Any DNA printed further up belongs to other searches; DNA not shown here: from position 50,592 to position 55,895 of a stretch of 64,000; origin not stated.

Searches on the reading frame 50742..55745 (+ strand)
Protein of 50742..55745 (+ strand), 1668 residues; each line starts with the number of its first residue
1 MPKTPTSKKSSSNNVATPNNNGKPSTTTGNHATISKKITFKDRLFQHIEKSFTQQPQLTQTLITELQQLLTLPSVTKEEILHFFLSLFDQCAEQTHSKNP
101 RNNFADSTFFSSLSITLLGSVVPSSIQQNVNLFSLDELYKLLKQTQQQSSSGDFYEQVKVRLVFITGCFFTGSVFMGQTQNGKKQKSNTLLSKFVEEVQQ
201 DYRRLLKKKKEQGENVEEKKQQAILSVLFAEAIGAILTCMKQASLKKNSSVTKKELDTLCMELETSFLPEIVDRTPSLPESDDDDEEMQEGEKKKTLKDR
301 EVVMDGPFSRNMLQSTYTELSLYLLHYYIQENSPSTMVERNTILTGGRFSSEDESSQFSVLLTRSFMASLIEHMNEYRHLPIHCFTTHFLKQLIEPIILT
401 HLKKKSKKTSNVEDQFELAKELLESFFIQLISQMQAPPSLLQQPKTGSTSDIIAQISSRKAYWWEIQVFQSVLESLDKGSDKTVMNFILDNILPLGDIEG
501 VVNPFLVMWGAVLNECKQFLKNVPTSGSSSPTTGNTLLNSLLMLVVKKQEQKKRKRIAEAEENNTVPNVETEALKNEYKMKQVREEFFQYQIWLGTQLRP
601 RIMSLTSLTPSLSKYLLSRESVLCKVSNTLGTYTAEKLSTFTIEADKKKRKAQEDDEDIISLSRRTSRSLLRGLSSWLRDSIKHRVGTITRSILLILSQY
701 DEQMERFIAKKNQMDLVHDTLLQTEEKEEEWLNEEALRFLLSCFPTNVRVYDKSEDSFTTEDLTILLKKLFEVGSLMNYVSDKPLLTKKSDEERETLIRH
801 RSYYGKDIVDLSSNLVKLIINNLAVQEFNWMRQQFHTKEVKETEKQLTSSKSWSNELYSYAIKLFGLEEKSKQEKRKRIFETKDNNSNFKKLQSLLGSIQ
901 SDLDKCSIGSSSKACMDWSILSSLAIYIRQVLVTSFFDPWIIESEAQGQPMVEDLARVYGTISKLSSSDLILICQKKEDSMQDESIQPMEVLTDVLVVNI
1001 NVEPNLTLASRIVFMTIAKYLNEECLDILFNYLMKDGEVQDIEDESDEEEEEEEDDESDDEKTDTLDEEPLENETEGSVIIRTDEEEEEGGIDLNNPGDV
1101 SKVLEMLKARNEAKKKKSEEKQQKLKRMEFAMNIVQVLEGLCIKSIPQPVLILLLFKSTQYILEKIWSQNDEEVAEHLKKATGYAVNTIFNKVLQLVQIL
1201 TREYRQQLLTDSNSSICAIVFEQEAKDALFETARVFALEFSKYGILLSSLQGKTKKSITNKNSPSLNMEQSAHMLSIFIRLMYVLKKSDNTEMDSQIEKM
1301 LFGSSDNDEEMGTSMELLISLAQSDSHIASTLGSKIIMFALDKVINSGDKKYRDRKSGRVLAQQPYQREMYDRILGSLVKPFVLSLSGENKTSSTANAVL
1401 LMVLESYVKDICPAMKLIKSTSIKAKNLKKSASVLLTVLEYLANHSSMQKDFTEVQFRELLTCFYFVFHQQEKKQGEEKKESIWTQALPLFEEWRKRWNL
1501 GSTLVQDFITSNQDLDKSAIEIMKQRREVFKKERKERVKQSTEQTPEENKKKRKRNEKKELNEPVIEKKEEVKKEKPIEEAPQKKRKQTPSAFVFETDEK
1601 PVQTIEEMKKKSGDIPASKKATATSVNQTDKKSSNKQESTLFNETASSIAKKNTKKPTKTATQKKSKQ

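Call 12: find_encoding_contigs(protein=window:50742-55745:+, flank=10000, max_places=3)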
Protein window:50742-55745:+ (1668 aa): no gene with exactly this product is on record in the collection.

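Call 96: search_protein_families(library=pfam, proteins=[window:50742-55745:+], max_evalue=0.00001)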
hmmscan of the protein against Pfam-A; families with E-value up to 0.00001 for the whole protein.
window:50742-55745:+ (1668 aa): 0 families
